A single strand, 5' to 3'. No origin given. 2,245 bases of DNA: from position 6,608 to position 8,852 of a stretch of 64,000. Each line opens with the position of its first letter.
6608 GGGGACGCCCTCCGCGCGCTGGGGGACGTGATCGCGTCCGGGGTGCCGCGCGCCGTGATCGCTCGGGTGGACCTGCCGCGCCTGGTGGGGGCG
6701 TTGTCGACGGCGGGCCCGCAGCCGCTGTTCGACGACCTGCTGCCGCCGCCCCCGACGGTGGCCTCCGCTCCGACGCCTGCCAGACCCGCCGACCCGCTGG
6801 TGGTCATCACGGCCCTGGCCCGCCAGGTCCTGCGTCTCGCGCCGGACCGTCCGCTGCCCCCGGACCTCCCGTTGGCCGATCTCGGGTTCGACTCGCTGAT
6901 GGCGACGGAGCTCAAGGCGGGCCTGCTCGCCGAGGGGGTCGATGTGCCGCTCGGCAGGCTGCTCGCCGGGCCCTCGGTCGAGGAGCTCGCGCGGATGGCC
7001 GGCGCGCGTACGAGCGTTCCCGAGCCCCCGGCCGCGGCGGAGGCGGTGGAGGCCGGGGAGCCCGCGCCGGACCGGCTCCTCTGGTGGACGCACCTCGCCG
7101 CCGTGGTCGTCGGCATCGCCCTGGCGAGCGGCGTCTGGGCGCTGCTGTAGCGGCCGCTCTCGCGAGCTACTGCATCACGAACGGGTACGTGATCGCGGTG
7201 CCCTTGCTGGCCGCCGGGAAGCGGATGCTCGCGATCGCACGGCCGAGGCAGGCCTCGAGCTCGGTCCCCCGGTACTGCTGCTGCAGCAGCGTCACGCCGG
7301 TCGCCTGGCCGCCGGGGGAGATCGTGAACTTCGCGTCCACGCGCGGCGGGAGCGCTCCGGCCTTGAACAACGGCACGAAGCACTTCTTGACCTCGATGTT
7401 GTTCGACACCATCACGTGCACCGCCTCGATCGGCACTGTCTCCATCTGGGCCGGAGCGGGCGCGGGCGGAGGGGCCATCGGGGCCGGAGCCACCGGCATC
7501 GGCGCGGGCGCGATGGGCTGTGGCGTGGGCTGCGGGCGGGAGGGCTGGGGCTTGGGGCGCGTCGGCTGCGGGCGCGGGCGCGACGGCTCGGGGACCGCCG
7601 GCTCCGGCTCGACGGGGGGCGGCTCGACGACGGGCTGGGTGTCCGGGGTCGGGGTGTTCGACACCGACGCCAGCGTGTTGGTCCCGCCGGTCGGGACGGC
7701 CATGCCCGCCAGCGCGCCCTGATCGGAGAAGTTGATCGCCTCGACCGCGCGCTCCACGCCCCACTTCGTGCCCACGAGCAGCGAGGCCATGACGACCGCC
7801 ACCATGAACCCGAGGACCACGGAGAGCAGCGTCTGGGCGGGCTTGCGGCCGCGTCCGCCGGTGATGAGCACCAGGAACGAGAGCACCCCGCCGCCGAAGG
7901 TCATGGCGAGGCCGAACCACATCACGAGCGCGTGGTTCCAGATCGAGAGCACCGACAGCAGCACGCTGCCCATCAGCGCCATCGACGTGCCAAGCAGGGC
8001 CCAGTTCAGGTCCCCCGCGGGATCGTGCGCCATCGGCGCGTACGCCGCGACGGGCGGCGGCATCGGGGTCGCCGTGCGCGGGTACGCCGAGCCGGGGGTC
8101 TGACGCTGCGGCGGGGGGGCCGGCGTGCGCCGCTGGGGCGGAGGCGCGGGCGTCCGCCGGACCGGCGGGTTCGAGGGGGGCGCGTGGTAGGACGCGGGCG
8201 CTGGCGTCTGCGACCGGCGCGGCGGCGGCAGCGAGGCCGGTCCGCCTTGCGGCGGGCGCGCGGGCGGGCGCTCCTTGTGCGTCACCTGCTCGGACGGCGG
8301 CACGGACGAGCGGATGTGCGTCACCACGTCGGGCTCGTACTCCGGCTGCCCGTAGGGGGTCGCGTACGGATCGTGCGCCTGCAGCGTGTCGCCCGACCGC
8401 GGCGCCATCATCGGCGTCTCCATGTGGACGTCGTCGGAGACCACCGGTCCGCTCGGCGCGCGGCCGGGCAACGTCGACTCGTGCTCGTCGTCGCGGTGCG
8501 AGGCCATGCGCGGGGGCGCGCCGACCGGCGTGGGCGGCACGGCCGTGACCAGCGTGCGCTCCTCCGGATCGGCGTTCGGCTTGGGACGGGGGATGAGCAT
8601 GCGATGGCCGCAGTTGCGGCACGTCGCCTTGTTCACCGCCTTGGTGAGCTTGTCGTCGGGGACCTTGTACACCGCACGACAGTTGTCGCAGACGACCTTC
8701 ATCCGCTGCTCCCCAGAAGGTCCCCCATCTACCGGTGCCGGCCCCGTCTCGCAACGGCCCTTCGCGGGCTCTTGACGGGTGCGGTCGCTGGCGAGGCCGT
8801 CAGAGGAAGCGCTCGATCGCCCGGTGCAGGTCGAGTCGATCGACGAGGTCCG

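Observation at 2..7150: PKS terminal gene with reductive loops limited to KR, no thioesterase, an atypical AT2 motif and a C-terminal hydrophobic tail.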

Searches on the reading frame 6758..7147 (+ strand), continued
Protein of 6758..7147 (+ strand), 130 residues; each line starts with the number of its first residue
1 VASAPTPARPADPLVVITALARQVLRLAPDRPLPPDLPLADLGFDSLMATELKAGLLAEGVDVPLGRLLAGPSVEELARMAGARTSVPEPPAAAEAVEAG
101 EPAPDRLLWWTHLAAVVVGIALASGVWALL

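Call 57: find_encoding_contigs(protein=P0156, flank=10000, max_places=1)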
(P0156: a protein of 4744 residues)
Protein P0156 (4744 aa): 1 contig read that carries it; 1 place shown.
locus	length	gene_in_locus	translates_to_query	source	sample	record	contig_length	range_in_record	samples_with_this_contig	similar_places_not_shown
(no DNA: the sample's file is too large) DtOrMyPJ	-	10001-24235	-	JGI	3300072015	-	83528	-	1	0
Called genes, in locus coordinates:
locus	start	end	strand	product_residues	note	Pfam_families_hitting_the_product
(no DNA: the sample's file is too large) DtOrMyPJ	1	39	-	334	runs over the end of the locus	PF00248:Aldo_ket_red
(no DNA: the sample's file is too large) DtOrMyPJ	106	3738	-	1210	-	PF00069:Pkinase, PF07714:PK_Tyr_Ser-Thr, PF06293:Kdo (faint), PF13191:AAA_16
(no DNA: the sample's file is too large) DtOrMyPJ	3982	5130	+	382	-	PF01593:Amino_oxidase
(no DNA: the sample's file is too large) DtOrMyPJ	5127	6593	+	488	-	PF01425:Amidase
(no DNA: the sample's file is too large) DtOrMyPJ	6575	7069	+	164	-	-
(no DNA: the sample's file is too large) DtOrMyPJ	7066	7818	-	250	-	-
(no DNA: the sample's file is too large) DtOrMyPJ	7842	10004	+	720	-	PF00501:AMP-binding, PF00550:PP-binding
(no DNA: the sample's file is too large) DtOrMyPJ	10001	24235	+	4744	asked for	PF00109:ketoacyl-synt, PF02801:Ketoacyl-synt_C, PF16197:KAsynt_C_assoc, PF14765:PS-DH, PF21089:PKS_DH_N, PF22953:SpnB_Rossmann, PF08240:ADH_N, PF00107:ADH_zinc_N, +28 more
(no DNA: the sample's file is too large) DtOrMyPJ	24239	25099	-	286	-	PF18884:TSP3_bac (weak), PF00578:AhpC-TSA (faint)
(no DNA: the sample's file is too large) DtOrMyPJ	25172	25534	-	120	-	PF09969:DUF2203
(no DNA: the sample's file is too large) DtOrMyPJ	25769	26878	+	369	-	PF00696:AA_kinase, PF01472:PUA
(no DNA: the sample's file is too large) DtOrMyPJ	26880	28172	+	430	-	PF00171:Aldedh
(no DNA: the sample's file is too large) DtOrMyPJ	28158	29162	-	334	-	PF02655:ATP-grasp_3 (weak), PF14398:ATPgrasp_YheCD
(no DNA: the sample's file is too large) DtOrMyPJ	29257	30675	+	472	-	PF03062:MBOAT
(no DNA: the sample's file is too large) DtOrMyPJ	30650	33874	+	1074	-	-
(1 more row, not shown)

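Call 58: find_encoding_contigs(protein=P0161, flank=10000, max_places=1)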
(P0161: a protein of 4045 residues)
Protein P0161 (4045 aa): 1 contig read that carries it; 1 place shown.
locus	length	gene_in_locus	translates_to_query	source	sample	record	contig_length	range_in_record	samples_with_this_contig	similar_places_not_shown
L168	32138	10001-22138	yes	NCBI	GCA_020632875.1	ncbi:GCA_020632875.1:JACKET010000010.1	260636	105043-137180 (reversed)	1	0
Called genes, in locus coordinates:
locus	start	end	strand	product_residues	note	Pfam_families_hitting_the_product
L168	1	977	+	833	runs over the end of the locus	-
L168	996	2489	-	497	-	PF02074:Peptidase_M32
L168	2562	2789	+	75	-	PF24113:DUF7387 (weak)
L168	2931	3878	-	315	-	PF02511:Thy1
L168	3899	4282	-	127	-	PF21732:DUF6864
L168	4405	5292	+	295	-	PF04717:Phage_base_V, PF10106:DUF2345 (faint)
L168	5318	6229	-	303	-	PF14226:DIOX_N, PF03171:2OG-FeII_Oxy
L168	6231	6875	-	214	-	PF13443:HTH_26 (weak)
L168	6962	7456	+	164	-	-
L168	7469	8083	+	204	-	-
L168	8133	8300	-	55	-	PF04964:Flp_Fap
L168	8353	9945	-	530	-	PF01839:FG-GAP (faint), PF13517:FG-GAP_3, PF07593:UnbV_ASPIC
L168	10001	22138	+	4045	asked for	PF00109:ketoacyl-synt, PF02801:Ketoacyl-synt_C, PF16197:KAsynt_C_assoc, PF22621:CurL-like_PKS_C, PF00698:Acyl_transf_1, PF00106:adh_short, PF01370:Epimerase, PF08659:KR, +21 more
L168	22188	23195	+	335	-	-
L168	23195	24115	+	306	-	PF03372:Exo_endo_phos (weak)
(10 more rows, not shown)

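Call 59: find_encoding_contigs(protein=P0148, flank=10000, max_places=1)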
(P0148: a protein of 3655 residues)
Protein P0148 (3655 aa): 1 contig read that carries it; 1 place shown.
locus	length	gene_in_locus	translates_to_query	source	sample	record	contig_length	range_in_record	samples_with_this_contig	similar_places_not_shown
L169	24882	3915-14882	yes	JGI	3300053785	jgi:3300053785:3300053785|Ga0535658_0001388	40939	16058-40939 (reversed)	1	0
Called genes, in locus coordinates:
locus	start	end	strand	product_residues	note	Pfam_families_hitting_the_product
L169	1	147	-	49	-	?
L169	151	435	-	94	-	PF04964:Flp_Fap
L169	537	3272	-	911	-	-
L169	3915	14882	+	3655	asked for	PF00109:ketoacyl-synt, PF02801:Ketoacyl-synt_C, PF16197:KAsynt_C_assoc, PF08659:KR, PF00550:PP-binding, PF00109:ketoacyl-synt, PF02801:Ketoacyl-synt_C, PF00698:Acyl_transf_1, +16 more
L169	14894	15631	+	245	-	PF00975:Thioesterase, PF12697:Abhydrolase_6, PF00561:Abhydrolase_1 (faint)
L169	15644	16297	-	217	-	-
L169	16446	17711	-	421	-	PF01554:MatE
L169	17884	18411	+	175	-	-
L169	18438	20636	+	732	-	PF17678:Glyco_hydro_92N, PF07971:Glyco_hydro_92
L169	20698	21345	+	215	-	-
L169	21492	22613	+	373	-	-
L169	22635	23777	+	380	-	-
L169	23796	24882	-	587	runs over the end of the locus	PF03009:GDPD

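Call 60: find_encoding_contigs(protein=P0149, flank=10000, max_places=1)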
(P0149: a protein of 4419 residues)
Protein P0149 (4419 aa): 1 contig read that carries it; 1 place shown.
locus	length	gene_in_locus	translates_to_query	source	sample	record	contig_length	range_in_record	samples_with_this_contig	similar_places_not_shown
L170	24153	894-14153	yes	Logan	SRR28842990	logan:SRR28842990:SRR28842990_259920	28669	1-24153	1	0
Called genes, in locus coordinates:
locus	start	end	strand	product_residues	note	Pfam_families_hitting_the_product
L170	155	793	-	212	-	PF13191:AAA_16, PF00005:ABC_tran, PF02463:SMC_N (faint), PF13304:AAA_21 (faint)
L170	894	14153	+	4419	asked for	PF00109:ketoacyl-synt, PF02801:Ketoacyl-synt_C, PF16197:KAsynt_C_assoc, PF00698:Acyl_transf_1, PF22953:SpnB_Rossmann, PF08659:KR, PF00109:ketoacyl-synt, PF00550:PP-binding, +22 more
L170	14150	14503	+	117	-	-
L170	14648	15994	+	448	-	-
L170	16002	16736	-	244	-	-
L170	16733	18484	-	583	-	PF01336:tRNA_anti-codon, PF00152:tRNA-synt_2, PF02938:GAD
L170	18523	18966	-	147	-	PF01451:LMWPc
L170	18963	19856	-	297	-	PF22000:DUF6929, PF21851:DUF6910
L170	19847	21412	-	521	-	PF00069:Pkinase, PF07714:PK_Tyr_Ser-Thr, PF01636:APH (faint)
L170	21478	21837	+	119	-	PF01909:NTP_transf_2 (weak), PF18765:Polbeta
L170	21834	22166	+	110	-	PF20797:HepT-like_2 (weak)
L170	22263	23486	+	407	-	PF01694:Rhomboid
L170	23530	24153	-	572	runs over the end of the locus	PF03485:Arg_tRNA_synt_N, PF00750:tRNA-synt_1d, PF05746:DALR_1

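Call 68: find_encoding_contigs(protein=P0143, flank=10000, max_places=1)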
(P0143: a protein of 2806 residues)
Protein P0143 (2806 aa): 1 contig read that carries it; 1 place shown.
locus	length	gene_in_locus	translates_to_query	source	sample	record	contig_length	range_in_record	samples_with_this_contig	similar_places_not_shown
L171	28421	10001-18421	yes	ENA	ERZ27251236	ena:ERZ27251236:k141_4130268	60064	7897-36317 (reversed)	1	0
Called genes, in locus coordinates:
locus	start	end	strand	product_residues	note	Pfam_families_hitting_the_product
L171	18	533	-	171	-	PF13302:Acetyltransf_3, PF00583:Acetyltransf_1 (weak)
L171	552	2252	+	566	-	PF00884:Sulfatase, PF16347:SGSH_C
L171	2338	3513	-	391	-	PF00266:Aminotran_5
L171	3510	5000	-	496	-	PF00512:HisKA (weak), PF02518:HATPase_c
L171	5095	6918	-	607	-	PF00009:GTP_EFTU, PF22042:EF-G_D2 (weak), PF00679:EFG_C, PF21018:BipA_C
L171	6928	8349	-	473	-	PF00884:Sulfatase, PF01663:Phosphodiest (faint)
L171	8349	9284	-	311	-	PF12725:DUF3810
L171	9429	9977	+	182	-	PF16697:Yop-YscD_cpl (weak), PF00498:FHA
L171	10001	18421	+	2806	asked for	PF00109:ketoacyl-synt, PF02801:Ketoacyl-synt_C, PF16197:KAsynt_C_assoc, PF00698:Acyl_transf_1, PF08659:KR, PF00550:PP-binding, PF00109:ketoacyl-synt, PF02801:Ketoacyl-synt_C, +9 more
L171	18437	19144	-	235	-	PF13349:DUF4097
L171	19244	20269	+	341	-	PF03150:CCP_MauG, PF06537:DHOR (faint), PF00034:Cytochrom_C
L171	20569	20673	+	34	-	-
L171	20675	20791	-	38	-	-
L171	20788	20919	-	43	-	-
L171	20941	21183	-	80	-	PF09360:zf-CDGSH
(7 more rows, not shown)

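Call 69: find_encoding_contigs(protein=P0146, flank=10000, max_places=1)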
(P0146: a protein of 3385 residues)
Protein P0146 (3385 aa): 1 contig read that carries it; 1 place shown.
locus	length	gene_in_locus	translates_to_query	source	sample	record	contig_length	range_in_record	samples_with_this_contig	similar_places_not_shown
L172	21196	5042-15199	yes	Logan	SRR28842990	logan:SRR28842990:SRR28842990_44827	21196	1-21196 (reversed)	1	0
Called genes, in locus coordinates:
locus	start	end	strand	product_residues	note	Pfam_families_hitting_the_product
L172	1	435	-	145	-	?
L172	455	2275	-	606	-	PF00884:Sulfatase, PF16347:SGSH_C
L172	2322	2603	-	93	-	PF04964:Flp_Fap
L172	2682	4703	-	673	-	-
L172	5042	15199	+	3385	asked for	PF00109:ketoacyl-synt, PF02801:Ketoacyl-synt_C, PF00698:Acyl_transf_1, PF01370:Epimerase, PF00109:ketoacyl-synt, PF00550:PP-binding, PF02801:Ketoacyl-synt_C, PF08659:KR, +13 more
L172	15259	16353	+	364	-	PF03088:Str_synth (faint), PF01731:Arylesterase (faint), PF08450:SGL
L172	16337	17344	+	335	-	-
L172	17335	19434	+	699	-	PF01326:PPDK_N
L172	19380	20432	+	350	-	PF08450:SGL (faint)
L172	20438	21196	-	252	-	?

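Call 70: find_encoding_contigs(protein=P0171, flank=10000, max_places=1)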
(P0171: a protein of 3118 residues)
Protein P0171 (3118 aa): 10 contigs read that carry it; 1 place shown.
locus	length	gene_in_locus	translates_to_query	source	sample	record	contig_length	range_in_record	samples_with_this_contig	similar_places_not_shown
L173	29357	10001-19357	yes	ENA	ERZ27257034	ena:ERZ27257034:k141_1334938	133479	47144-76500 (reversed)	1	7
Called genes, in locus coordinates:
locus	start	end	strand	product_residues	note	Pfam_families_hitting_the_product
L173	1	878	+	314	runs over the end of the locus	PF00005:ABC_tran, PF13304:AAA_21 (weak)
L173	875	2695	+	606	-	PF00009:GTP_EFTU, PF03144:GTP_EFTU_D2 (weak), PF25461:Beta-barrel_SelB, PF09107:WHD_3rd_SelB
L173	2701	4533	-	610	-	-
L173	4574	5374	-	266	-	PF03781:FGE-sulfatase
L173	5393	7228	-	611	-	PF00884:Sulfatase, PF01663:Phosphodiest (faint)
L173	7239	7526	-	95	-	PF04964:Flp_Fap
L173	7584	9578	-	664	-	-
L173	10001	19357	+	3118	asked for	PF00109:ketoacyl-synt, PF02801:Ketoacyl-synt_C, PF08659:KR, PF00109:ketoacyl-synt, PF02801:Ketoacyl-synt_C, PF08659:KR, PF00550:PP-binding, PF00109:ketoacyl-synt, +8 more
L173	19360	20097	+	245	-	PF00975:Thioesterase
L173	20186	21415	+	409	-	PF07690:MFS_1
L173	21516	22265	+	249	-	PF00132:Hexapep (weak), PF25084:LbH_EIF2B (faint), PF25087:GMPPB_C (faint)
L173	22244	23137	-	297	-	PF13510:Fer2_4, PF13237:Fer4_10 (faint), PF14697:Fer4_21 (weak), PF22117:Fer4_Nqo3 (weak), PF12838:Fer4_7, PF13187:Fer4_9 (weak), PF00037:Fer4, PF04879:Molybdop_Fe4S4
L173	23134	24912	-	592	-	PF01257:2Fe-2S_thioredx, PF01512:Complex1_51K, PF10531:SLBB, PF22461:SLBB_2 (weak), PF10589:NADH_4Fe-4S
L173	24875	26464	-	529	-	PF00384:Molybdopterin, PF01568:Molydop_binding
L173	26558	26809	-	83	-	PF00384:Molybdopterin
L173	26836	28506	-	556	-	PF01268:FTHFS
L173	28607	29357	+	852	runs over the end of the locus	PF13620:CarboxypepD_reg (faint)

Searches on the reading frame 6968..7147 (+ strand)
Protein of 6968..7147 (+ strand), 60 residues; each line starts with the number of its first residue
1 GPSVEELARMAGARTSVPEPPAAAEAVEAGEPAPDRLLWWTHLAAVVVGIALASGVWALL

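Call 26: search_protein_families(library=ncbifam, proteins=[window:6968-7147:+], max_evalue=1)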
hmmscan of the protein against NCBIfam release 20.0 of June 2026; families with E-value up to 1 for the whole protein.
window:6968-7147:+ (60 aa): 1 family
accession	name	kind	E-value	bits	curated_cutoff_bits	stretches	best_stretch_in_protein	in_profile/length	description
NF041525.1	HrpD5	equivalog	0.067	12.6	300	1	16-58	104-142/314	HrpD5 family protein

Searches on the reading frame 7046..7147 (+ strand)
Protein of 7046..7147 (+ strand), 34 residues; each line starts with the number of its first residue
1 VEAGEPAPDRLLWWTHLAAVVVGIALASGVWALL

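Call 67: search_solved_structures(query=window:7046-7147:+, max_evalue=10)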
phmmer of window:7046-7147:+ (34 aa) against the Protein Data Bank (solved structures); distinct sequences matched with E-value up to 10: 0.

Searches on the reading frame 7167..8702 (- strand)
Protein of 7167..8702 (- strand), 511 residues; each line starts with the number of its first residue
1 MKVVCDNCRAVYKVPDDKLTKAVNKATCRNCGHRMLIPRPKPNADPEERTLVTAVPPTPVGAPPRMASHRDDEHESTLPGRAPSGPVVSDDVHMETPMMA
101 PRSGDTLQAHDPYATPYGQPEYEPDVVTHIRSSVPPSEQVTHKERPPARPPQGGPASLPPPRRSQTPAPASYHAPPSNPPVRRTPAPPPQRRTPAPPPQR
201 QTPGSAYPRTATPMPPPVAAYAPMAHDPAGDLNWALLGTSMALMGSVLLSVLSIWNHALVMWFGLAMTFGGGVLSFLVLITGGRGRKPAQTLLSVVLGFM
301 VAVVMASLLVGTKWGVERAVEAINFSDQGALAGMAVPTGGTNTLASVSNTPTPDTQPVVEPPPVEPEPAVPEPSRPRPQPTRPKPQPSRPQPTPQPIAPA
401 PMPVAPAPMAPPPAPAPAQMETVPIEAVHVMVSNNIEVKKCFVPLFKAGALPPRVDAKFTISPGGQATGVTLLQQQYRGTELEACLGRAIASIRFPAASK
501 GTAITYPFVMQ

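Call 6: search_protein_families(library=pfam, proteins=[window:7167-8702:-], max_evalue=0.001)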
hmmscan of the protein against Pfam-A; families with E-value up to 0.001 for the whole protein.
window:7167-8702:- (511 aa): 1 family
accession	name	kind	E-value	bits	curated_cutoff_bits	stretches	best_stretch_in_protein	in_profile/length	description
PF13717.11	Zn_ribbon_4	-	9.9e-10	38.6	30.3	1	1-34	1-34/36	zinc-ribbon domain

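Call 25: find_encoding_contigs(protein=window:7167-8702:-, flank=10000, max_places=4)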
Protein window:7167-8702:- (511 aa): 3 contigs read that carry it; 3 places shown.
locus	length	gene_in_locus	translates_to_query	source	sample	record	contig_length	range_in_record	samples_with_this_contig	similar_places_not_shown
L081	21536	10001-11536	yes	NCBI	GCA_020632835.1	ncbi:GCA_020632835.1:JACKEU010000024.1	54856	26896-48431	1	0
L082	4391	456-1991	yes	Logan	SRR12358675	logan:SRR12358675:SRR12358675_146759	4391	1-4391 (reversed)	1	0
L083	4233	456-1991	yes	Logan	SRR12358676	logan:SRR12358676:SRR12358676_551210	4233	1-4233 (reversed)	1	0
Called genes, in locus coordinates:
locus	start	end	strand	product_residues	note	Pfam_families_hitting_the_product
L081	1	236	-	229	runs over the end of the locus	-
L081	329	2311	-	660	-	-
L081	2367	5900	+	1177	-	PF00069:Pkinase, PF07714:PK_Tyr_Ser-Thr, PF13424:TPR_12 (weak), PF07719:TPR_2 (faint), PF13424:TPR_12 (weak)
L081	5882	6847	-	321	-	-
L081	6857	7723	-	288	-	-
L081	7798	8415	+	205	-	PF01656:CbiA, PF07015:VirC1 (faint), PF09140:MipZ, PF10609:ParA (weak), PF13614:AAA_31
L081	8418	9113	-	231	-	-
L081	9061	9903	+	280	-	PF01712:dNK, PF13238:AAA_18 (faint)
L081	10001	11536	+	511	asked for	PF13717:Zn_ribbon_4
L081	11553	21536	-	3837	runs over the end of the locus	PF00109:ketoacyl-synt, PF02801:Ketoacyl-synt_C, PF16197:KAsynt_C_assoc, PF00698:Acyl_transf_1, PF08659:KR, PF00550:PP-binding, PF00109:ketoacyl-synt, PF02801:Ketoacyl-synt_C, +17 more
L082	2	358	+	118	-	?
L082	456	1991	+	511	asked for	PF13717:Zn_ribbon_4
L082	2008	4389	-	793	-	?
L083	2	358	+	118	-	?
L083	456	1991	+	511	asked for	PF13717:Zn_ribbon_4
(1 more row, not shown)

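Call 65: list_cluster_members(proteins=[window:7167-8702:-, window:10288-10905:-])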
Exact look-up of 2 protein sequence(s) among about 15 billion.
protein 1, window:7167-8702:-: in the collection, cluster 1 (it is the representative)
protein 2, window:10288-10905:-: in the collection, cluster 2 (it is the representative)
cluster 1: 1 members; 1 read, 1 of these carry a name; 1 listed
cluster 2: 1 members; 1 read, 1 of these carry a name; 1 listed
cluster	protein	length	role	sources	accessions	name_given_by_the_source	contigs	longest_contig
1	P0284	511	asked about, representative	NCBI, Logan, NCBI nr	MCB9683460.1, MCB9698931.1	MAG: zinc-ribbon domain-containing protein [Alphaproteobacteria bacterium] | zinc-ribbon domain-containing protein [Alphaproteobacteria bacterium]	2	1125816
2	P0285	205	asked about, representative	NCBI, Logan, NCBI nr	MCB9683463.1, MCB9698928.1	MAG: ParA family protein [Alphaproteobacteria bacterium] | ParA family protein [Alphaproteobacteria bacterium]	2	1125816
